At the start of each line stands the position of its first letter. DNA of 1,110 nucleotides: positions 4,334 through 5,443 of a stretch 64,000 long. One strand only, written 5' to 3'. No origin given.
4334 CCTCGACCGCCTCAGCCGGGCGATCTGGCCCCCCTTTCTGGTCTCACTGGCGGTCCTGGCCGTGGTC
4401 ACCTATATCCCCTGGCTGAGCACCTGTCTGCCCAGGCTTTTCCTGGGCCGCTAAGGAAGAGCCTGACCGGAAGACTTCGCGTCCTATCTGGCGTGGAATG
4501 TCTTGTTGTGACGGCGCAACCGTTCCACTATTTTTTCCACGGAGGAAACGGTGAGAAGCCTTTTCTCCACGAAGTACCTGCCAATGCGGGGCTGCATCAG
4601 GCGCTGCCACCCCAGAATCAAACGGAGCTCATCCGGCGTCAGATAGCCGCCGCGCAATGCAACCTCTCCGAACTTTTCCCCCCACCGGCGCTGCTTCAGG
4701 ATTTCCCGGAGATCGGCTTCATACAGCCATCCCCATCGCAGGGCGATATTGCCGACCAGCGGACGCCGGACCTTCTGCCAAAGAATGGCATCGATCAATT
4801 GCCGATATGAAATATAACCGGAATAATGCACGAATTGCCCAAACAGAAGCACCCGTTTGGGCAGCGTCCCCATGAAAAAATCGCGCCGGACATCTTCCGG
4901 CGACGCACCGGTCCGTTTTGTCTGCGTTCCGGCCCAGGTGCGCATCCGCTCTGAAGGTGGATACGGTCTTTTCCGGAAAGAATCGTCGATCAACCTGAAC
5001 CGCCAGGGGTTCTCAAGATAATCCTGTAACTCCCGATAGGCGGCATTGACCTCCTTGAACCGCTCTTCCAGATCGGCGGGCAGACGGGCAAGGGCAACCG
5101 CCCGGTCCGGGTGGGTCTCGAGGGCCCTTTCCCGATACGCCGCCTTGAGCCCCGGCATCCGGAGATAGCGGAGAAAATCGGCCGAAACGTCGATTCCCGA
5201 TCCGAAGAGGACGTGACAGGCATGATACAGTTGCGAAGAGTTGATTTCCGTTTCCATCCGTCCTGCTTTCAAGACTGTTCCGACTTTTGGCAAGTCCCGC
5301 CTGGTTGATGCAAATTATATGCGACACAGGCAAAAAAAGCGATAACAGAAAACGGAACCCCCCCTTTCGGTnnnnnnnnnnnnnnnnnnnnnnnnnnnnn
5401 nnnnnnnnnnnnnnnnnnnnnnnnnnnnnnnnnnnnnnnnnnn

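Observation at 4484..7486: PilZ, GAF hybrid kinase and a J-domain protein with four MshEN-like repeats form a co-oriented module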

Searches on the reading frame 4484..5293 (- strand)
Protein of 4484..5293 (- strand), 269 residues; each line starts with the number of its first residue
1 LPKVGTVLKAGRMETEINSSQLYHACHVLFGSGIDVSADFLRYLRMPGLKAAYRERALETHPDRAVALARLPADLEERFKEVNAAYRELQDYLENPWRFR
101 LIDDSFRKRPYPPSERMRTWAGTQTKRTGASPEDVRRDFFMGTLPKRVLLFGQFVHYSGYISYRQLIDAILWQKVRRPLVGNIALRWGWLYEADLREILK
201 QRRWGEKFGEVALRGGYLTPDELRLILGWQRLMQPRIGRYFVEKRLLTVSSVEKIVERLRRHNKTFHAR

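Call 3: search_protein_families(library=pfam, proteins=[window:4484-5293:-], max_evalue=1)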
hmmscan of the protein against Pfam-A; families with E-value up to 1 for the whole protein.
window:4484-5293:- (269 aa): 2 families
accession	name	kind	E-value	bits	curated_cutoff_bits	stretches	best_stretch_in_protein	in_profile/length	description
PF00226.36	DnaJ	-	2.1e-07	31.4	27.8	1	49-91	17-55/63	DnaJ domain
PF24219.2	DUF7438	-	0.048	14.5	25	1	72-95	33-56/57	Family of unknown function (DUF7438)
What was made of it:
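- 5003..5245 (-): J domain, residues ~5-85. HPD is at residues 49-51 (nt 5105-5113). A short extra helix sits between helix I and helix II. Pfam DnaJ 31.4 bits against cutoff 27.8 (call 3).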

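Call 4: search_protein_families(library=ncbifam, proteins=[window:4484-5293:-], max_evalue=1)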
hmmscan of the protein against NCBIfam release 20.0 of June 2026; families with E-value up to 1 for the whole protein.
window:4484-5293:- (269 aa): 11 families
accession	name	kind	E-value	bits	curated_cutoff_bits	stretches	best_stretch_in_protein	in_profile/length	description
NF053729.1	c-di-GMP_motif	domain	8.8e-12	44.6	38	3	152-201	3-52/53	cyclic di-GMP-binding domain-containing protein, MshE-related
TIGR02349.1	DnaJ_bact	equivalog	1.3e-05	24.8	377.2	1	49-91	17-55/354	molecular chaperone DnaJ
NF008035.0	PRK10767.1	subfamily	7.7e-05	21.9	338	1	48-91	20-59/374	molecular chaperone DnaJ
TIGR03029.1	EpsG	equivalog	0.00076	18.7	313.8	1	180-230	5-56/274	chain length determinant protein tyrosine kinase EpsG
NF010874.0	PRK14281.1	equivalog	0.0023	17.1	619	1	49-90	20-57/397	chaperone protein DnaJ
NF010885.0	PRK14292.1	equivalog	0.005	15.9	585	1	49-91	19-56/371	chaperone protein DnaJ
NF010894.0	PRK14301.1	equivalog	0.006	15.6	548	1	49-91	21-59/373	chaperone protein DnaJ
NF037946.1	terminal_TopJ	equivalog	0.025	13.1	300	1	49-89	22-57/810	terminal organelle assembly protein TopJ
NF007618.0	PRK10266.1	equivalog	0.079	12.4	403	1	49-92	21-59/306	curved DNA-binding protein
NF010892.0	PRK14299.1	equivalog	0.12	11.6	392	1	49-92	21-59/291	chaperone protein DnaJ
NF010871.0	PRK14278.1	equivalog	0.18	10.7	502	1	49-91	20-57/378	molecular chaperone DnaJ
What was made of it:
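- On Canonical DnaJ/CbpA (class A/B): NCBIfam DnaJ equivalogs score 11-25 bits against cutoffs of 290-620 (call 4).
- NCBIfam NF053729 scores 44.6 bits against a cutoff of 38, with 3 matched stretches (call 4). The curated 'c-di-GMP_motif' model scores above its cutoff (call 4).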

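Call 6: search_solved_structures(query=window:4484-5257:-, max_evalue=10, show_alignments=3)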
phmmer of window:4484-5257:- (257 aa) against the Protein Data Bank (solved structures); distinct sequences matched with E-value up to 10: 24.
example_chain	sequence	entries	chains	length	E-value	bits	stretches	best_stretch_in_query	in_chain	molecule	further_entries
7aoi_BK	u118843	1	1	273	0.012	18.5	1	37-117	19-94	Chaperone protein DNAj, putative,mL77,Chaperone protein DNAj, putative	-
6hix_BK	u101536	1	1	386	0.018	17.9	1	37-117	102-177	Chaperone protein DNAj, putative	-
6yxx_BK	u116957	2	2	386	0.019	17.9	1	37-117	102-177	Chaperone protein DNAj, putative | mL77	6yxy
2ej7_A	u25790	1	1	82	0.02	17.8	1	27-80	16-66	HCG3 gene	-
6hiv_BK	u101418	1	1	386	0.022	17.6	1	37-117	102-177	mL77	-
6f8l_G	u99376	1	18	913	0.04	16.8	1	128-215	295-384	Type IV pilus assembly protein PilF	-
2lgw_A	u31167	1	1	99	0.045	16.6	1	32-80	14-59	DnaJ homolog subfamily B member 2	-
1hdj_A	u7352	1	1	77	0.067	16.1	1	36-80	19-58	HUMAN HSP40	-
4j7z_A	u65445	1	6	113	0.081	15.8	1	35-100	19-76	Chaperone protein DnaJ 2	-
9dyv_A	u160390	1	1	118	0.087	15.7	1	35-100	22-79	Chaperone protein DnaJ 2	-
6z5n_A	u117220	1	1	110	0.12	15.3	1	36-80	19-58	DnaJ homolog subfamily B member 1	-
5vso_A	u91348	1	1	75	0.12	15.2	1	37-79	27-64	Yeast dnaJ protein 1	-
2dmx_A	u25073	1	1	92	0.23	14.3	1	36-95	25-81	DnaJ homolog subfamily B member 8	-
6rzy_A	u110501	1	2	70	0.25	14.2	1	36-80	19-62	Heat shock protein 40, type II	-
6psi_A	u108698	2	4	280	0.37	13.6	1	36-94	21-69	Chaperone protein DnaJ 2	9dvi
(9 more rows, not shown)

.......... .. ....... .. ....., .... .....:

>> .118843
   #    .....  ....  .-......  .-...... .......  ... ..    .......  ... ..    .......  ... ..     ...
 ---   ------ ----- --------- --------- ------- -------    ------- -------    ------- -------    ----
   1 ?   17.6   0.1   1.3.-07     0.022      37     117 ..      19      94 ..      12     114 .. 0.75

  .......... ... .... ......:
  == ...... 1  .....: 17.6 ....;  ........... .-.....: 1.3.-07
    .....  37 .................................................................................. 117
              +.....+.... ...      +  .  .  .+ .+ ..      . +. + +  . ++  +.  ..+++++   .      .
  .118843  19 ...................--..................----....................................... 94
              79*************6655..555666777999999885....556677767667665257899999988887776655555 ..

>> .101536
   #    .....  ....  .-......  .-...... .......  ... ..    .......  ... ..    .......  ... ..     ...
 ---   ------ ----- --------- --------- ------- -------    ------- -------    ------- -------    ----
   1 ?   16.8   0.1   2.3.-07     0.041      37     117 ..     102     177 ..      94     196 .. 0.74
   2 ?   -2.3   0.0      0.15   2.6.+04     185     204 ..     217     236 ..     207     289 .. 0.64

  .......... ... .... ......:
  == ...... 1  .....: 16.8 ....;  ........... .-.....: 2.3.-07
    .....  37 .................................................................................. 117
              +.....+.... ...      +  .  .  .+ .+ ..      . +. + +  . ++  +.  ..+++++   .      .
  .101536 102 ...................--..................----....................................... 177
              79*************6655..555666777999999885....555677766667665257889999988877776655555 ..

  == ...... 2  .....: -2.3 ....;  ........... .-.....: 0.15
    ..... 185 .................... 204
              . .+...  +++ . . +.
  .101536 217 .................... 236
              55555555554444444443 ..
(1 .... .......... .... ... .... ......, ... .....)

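Call 8: find_homologous_proteins(query=window:4484-5257:-, max_evalue=0.001)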
Query window:4484-5257:- (257 aa): 121 proteins with E <= 0.001 among 1446 candidates; the best 120 are listed.
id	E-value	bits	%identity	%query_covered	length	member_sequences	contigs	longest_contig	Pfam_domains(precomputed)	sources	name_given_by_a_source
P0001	2.2e-163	560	96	100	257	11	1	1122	PF00226.37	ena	-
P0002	4.2e-142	490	84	100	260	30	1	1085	PF00226.37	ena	-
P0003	6.1e-139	480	81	100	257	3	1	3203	PF00226.37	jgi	-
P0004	3.1e-136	471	81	100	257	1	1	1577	PF00226.37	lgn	-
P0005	4.5e-134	464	81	100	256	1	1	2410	PF00226.37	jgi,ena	-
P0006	2.3e-133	462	80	100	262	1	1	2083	PF00226.37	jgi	jgi:hypothetical protein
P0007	1.3e-132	459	78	99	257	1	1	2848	PF00226.37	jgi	jgi:hypothetical protein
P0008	1.6e-132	459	79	100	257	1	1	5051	PF00226.37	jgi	jgi:hypothetical protein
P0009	1.9e-132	459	77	100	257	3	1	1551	PF00226.37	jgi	jgi:hypothetical protein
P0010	6.7e-132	457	78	99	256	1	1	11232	PF00226.37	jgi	jgi:hypothetical protein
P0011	1.8e-130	452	79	100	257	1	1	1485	PF00226.37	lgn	-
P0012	3.3e-128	445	79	100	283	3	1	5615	PF00226.37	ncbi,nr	ncbi:MAG: hypothetical protein D4R93_03030 [Deltaproteobacteria bacterium]|nr:MAG: hypothetical prot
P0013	7.4e-128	444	77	96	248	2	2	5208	PF00226.37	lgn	-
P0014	7.9e-127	440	75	100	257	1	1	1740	PF00226.37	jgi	jgi:hypothetical protein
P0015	1.3e-126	440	77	100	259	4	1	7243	PF00226.37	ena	-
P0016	7.6e-126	437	77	100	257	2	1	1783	PF00226.37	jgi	jgi:hypothetical protein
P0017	1.3e-121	423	74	99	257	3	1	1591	PF00226.37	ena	-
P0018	1.1e-120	420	75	100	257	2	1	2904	PF00226.37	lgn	-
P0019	4.3e-120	418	71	100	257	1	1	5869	PF00226.37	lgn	-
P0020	4.3e-120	418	74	100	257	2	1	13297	PF00226.37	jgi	jgi:hypothetical protein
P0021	5.7e-115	402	67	100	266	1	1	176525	PF00226.37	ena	-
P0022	2.5e-114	399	72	99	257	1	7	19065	PF00226.37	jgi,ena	jgi:hypothetical protein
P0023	9.1e-114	398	67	100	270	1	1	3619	PF00226.37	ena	-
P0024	1.7e-113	397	71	100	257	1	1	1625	PF00226.37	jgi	jgi:hypothetical protein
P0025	1.9e-113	396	66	100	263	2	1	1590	PF00226.37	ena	-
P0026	6.1e-113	395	66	100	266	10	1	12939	PF00226.37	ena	-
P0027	1.1e-112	394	65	100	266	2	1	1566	PF00226.37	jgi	-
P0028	2.1e-112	393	67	100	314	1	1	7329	PF00226.37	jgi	jgi:hypothetical protein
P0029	3.8e-112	392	66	100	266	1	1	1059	PF00226.37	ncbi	-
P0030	4.5e-112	392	65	100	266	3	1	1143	PF00226.37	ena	-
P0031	1.8e-111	390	65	100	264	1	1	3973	PF00226.37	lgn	-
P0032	6.9e-111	388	66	100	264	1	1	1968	PF00226.37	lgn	-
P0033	1.2e-110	387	65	100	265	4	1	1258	PF00226.37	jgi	jgi:hypothetical protein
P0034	2.2e-110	386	68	100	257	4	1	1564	PF00226.37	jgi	jgi:hypothetical protein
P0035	3.0e-110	386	67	100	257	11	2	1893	PF00226.37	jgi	jgi:hypothetical protein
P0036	2.9e-109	383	65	100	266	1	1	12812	PF00226.37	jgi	jgi:hypothetical protein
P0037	7.7e-109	381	65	100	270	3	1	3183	PF00226.37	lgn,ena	-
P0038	9.4e-109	381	66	100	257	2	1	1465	PF00226.37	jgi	jgi:hypothetical protein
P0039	7.5e-107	375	65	100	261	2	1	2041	PF00226.37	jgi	jgi:hypothetical protein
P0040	5.0e-106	372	66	100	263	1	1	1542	PF00226.37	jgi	jgi:hypothetical protein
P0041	1.5e-105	371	63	99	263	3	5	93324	PF00226.37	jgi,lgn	-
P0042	3.7e-105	369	63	100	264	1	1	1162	PF00226.37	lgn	-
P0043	4.8e-104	366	65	100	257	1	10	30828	PF00226.37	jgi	jgi:hypothetical protein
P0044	1.4e-103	364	67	100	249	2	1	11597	PF00226.37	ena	-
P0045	7.6e-103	362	64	100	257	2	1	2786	PF00226.37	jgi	jgi:hypothetical protein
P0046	1.0e-102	361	64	100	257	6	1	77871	PF00226.37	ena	-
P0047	5.3e-102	359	62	99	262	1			PF00226.37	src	-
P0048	1.1e-101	358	63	100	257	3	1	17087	PF00226.37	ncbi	-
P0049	1.6e-101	357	63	100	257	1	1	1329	PF00226.37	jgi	jgi:hypothetical protein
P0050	2.2e-101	357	68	99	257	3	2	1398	PF00226.37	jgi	jgi:hypothetical protein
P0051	2.3e-101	357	65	100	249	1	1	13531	PF00226.37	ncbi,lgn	-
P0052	2.3e-101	357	63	100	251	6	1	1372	PF00226.37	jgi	-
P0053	8.2e-101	355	62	100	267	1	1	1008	PF00226.37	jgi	jgi:hypothetical protein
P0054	5.2e-100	352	65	100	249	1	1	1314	PF00226.37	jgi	jgi:hypothetical protein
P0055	6.6e-100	352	65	100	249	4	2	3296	PF00226.37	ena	-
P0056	4.1e-98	346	62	99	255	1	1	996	PF00226.37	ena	-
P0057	1.3e-97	345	63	100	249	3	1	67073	PF00226.37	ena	-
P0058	1.8e-97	344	61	100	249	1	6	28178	PF00226.37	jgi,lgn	jgi:hypothetical protein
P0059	2.0e-97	344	60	100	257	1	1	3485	PF00226.37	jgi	jgi:hypothetical protein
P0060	2.6e-96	340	63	100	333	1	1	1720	PF00226.37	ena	-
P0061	3.1e-96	340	61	100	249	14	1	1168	PF00226.37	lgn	-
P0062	6.9e-96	339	63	100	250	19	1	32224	PF00226.37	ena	-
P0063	7.1e-95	336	69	87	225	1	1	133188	PF00226.37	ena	-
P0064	9.9e-93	329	57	98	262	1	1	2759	PF00226.37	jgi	jgi:curved DNA-binding protein CbpA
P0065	1.3e-92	328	59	100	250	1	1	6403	PF00226.37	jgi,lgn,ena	-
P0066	2.4e-91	324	57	100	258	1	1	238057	PF00226.37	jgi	-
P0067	7.0e-91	323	58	98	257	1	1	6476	PF00226.37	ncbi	-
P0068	2.7e-89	317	58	100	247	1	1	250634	PF00226.37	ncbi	ncbi:MAG: DnaJ domain-containing protein [Syntrophales bacterium]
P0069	2.6e-88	314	58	100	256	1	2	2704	PF00226.37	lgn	-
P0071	9.3e-88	312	57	100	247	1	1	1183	PF00226.37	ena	-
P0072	1.3e-87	312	58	97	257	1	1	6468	PF00226.37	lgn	-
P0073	1.8e-87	311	57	100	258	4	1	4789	PF00226.37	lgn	-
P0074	8.1e-87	309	56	100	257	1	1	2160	PF00226.37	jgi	jgi:hypothetical protein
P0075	2.1e-86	308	57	98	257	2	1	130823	PF00226.37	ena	-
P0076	1.1e-85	306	68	73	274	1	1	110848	PF00226.37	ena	-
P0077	3.5e-85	304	52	100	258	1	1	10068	PF00226.37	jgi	-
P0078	1.7e-83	298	55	97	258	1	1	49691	PF00226.37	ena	-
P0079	5.3e-81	290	55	98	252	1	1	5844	PF00226.37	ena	-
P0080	1.6e-79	285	64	77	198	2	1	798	PF00226.37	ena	-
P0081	1.1e-76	276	56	89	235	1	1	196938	PF00226.37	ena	-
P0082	9.5e-76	273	58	87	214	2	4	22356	PF00226.37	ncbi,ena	-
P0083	1.1e-73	266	52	98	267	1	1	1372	PF00226.37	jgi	jgi:hypothetical protein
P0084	4.5e-72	261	50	98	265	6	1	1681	PF00226.37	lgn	-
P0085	7.3e-72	260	48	96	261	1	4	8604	PF00226.37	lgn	-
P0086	9.6e-72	260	54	99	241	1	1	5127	PF00226.37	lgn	-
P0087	4.6e-71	258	49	98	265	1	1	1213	PF00226.37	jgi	jgi:hypothetical protein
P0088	4.8e-70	254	48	96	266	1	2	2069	PF00226.37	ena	-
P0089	1.3e-68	250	47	95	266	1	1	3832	PF00226.37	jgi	jgi:hypothetical protein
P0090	3.5e-68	248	48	96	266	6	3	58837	PF00226.37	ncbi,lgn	-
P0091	3.3e-65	238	47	95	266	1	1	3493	PF00226.37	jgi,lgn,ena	-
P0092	3.3e-64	235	44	99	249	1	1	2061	PF00226.37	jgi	-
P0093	4.1e-63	232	44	99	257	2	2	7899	PF00226.37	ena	-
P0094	1.1e-61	227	43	98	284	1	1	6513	PF00226.37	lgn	-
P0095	8.3e-61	224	42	98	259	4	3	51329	PF00226.37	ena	-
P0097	8.3e-60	221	42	99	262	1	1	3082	PF00226.37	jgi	jgi:hypothetical protein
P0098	2.3e-59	219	41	98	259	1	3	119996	PF00226.37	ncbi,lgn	-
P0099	2.6e-52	196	43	97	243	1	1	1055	PF00226.37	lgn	-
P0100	3.9e-51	192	43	97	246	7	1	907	PF00226.37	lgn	-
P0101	8.2e-51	191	42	97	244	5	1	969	PF00226.37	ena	-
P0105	1.9e-48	183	40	99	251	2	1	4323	PF00226.37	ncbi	-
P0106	2.0e-48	183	42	96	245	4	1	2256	PF00226.37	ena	-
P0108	1.9e-47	180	41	98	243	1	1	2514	PF00226.37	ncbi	-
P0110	9.1e-47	178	40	99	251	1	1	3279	PF00226.37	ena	-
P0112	8.1e-46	175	41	99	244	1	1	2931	PF00226.37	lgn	-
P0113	1.6e-45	174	40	99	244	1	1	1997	PF00226.37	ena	-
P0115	1.9e-39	154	37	95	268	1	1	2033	PF00226.37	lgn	-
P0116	2.5e-38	150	64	47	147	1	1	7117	PF00226.37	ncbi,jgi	jgi:hypothetical protein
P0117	2.6e-37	147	35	95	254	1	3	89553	PF00226.37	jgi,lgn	jgi:hypothetical protein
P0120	6.6e-23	100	32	95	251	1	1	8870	PF00226.37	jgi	jgi:hypothetical protein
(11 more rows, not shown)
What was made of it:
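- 4484..5257 (-): Gene for a 257-aa class-C J-domain protein with a C-terminal tandem (MshEN_N)2 module. This is the conserved entity. 120 homologous clusters share the same length and architecture (call 8).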

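Call 10: find_related_loci(query=A1, collection=genome_contigs, flank=6000)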
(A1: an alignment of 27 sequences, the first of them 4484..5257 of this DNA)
Query A1 (257 aa) in genome_contigs; peptide patterns used: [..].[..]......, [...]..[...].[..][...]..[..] (x = any residue, [..] = any of these).
387 stretches matched a pattern; 277 encode a relative of the query (tblastn E <= 1e-3); the best 80 are kept; 80 distinct loci.
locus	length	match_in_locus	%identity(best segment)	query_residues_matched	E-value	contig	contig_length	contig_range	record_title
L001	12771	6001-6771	65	1-257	6e-112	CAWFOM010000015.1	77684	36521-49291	MAG: uncultured delta proteobacterium isolate MFD05942.bin.3.94 genome assembly, contig: contig_44564, whole genome shot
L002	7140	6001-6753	63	1-257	6e-100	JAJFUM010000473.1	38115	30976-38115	MAG: Deltaproteobacteria bacterium isolate bin.454 k141_4416038, whole genome shotgun sequence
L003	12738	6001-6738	58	1-257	3e-95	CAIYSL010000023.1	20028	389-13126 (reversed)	MAG: uncultured Syntrophobacterales bacterium isolate LaPlata_bin-3846 genome assembly, contig: bin-3846:023/141, whole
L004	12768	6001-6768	57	2-257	2e-93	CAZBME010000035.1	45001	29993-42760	MAG TPA_asm: uncultured Syntrophaceae bacterium isolate SRP302447_co2_781 genome assembly, contig: NODE_2337_length_4500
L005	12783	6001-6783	54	1-257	4e-87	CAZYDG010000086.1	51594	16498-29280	MAG TPA_asm: uncultured Syntrophaceae bacterium isolate SRP293105_co2_5 genome assembly, contig: k141_42562, whole genom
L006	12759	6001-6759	48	6-251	5e-75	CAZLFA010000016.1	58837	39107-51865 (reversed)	MAG TPA_asm: uncultured Syntrophaceae bacterium isolate SRP278314_co1_340 genome assembly, contig: NODE_684_length_58837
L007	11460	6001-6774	46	2-252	1e-73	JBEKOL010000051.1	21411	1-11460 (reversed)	MAG: Syntrophales bacterium isolate SPRUCE 43 SPRUCE_43_51, whole genome shotgun sequence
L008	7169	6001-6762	46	8-254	1e-72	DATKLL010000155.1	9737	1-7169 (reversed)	MAG TPA_asm: Syntrophales bacterium isolate SMAG_U14684 k141_527259, whole genome shotgun sequence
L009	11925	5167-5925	45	1-254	1e-72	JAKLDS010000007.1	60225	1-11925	MAG: Deltaproteobacteria bacterium isolate RA.bin115 RA.bin115_7, whole genome shotgun sequence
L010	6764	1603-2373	46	2-252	7e-72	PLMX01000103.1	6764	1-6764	MAG: Syntrophaceae bacterium isolate fen_1164 73.20120800_E2X.21_contig_3584, whole genome shotgun sequence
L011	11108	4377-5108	49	3-254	8e-72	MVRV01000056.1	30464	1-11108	MAG: Smithella sp. PtaU1.Bin162 A4E71_contig000056, whole genome shotgun sequence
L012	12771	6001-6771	46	2-252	1e-71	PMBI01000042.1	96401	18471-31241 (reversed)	MAG: Syntrophaceae bacterium isolate fen_1145 73.20120700_E3M.73_contig_4268, whole genome shotgun sequence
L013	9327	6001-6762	46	8-254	2e-71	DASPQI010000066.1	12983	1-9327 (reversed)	MAG TPA_asm: Syntrophales bacterium isolate SMAG_U12195 k141_24452, whole genome shotgun sequence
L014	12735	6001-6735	44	1-254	4e-71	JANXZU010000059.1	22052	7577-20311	MAG: Syntrophaceae bacterium isolate GL140_4_metabat_43 GL140_4_k141_2218655, whole genome shotgun sequence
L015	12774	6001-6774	45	2-252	1e-70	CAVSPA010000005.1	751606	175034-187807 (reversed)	MAG: uncultured delta proteobacterium isolate MFD01476.bin.2.167 genome assembly, contig: contig_17333, whole genome sho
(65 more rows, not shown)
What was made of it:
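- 4484..5257 (-): 277 relatives were found among the species-representative genomes (call 10).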

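Call 18: find_encoding_contigs(protein=P0010, flank=6000, max_places=3)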
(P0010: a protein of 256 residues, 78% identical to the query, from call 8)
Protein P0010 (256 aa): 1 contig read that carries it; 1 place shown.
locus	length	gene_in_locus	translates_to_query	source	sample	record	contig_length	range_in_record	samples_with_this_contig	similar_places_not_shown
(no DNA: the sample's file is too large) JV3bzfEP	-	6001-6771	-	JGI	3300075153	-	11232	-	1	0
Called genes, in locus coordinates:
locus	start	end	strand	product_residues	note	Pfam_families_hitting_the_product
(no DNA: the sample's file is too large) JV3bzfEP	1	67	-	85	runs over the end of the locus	-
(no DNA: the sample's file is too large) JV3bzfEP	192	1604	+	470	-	PF00072:Response_reg, PF00158:Sigma54_activat, PF14532:Sigma54_activ_2, PF07728:AAA_5 (weak), PF25601:AAA_lid_14, PF02954:HTH_8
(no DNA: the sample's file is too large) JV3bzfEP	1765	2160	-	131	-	PF00072:Response_reg, PF23198:PDE8A_N (weak)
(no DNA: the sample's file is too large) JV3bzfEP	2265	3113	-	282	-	PF13690:CheX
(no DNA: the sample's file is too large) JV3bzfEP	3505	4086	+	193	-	PF17200:sCache_2, PF08269:dCache_2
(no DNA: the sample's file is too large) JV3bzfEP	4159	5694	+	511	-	PF12729:4HB_MCP_1, PF00672:HAMP, PF00015:MCPsignal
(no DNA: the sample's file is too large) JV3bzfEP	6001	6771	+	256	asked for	PF00226:DnaJ (weak)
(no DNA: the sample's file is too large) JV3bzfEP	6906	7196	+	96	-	-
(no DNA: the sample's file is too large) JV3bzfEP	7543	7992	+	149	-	PF00072:Response_reg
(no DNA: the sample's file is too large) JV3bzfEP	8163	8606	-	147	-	PF04191:PEMT, PF04140:ICMT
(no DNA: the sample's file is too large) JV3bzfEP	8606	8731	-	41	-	PF00817:IMS (weak)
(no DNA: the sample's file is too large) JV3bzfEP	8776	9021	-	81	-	-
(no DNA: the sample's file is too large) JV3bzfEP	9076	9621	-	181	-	?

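Call 19: find_encoding_contigs(protein=P0020, flank=6000, max_places=3)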
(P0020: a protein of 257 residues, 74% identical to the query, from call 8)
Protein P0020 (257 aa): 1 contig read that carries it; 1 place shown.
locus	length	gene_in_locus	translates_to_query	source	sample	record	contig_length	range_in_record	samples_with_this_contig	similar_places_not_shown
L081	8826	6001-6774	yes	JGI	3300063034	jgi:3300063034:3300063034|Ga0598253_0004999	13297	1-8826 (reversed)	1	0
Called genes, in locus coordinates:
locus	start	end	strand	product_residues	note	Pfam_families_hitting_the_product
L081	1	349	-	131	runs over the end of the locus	PF00072:Response_reg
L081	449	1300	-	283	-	PF13690:CheX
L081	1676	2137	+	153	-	PF17200:sCache_2, PF08269:dCache_2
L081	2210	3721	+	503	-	PF12729:4HB_MCP_1, PF00672:HAMP, PF00015:MCPsignal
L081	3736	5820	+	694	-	PF00989:PAS, PF08448:PAS_4, PF08447:PAS_3, PF13426:PAS_9, PF01590:GAF, PF13185:GAF_2, PF13492:GAF_3, PF02518:HATPase_c, +3 more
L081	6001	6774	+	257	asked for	PF00226:DnaJ (weak)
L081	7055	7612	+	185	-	PF01584:CheW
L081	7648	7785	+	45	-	-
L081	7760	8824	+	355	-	?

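Call 24: search_solved_structures(query=A2, max_evalue=1, show_alignments=0)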
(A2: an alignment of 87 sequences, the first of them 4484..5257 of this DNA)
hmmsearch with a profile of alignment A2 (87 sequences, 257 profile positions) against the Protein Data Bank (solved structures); distinct sequences matched with E-value up to 1: 75 (the best 60 are shown).
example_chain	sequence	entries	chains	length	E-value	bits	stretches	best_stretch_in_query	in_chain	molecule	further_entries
7aoi_BK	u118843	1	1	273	5.5e-07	32.5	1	35-87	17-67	Chaperone protein DNAj, putative,mL77,Chaperone protein DNAj, putative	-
2ej7_A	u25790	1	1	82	5.7e-07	32.5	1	33-80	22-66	HCG3 gene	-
6hix_BK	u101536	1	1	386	5.9e-07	32.5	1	35-86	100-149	Chaperone protein DNAj, putative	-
6yxx_BK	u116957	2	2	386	6e-07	32.4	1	35-86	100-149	Chaperone protein DNAj, putative | mL77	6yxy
2lgw_A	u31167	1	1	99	8.5e-07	31.9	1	35-80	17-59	DnaJ homolog subfamily B member 2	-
6hiv_BK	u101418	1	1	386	9.9e-07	31.7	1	35-86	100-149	mL77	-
6u3r_A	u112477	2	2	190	4.6e-06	29.5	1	33-80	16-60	DnaJ homolog subfamily B member 6,DnaJ homolog subfamily B member 6 | DnaJ homolog subfamily B member 6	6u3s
2dmx_A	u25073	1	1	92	8.4e-06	28.7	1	34-80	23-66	DnaJ homolog subfamily B member 8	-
1hdj_A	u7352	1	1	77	1.6e-05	27.8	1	34-79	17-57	HUMAN HSP40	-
7am2_BS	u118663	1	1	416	3.1e-05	26.8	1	34-104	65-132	DNAj-like protein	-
5vso_A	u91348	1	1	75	3.9e-05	26.5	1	36-79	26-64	Yeast dnaJ protein 1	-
6z5n_A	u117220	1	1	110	4.1e-05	26.4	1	35-79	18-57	DnaJ homolog subfamily B member 1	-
2lo1_A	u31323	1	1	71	5.8e-05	25.9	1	34-80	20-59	DnaJ homolog subfamily A member 1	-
6rzy_A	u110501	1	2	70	6.5e-05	25.8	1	35-79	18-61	Heat shock protein 40, type II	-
7tgh_J1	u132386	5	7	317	6.5e-05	25.7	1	34-97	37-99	DnaJ domain protein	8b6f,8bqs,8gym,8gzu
2ctw_A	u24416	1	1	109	0.0035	20.1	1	36-83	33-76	DnaJ homolog subfamily C member 5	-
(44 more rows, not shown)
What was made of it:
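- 5003..5245 (-): The family profile hits J-domain structures down to E 5e-7 (call 24).
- On J-domain proteins (Pfam DnaJ PF00226): The family profile hits solved J domains at E 5e-7 (call 24).
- The family profile matches solved J domains (call 24).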
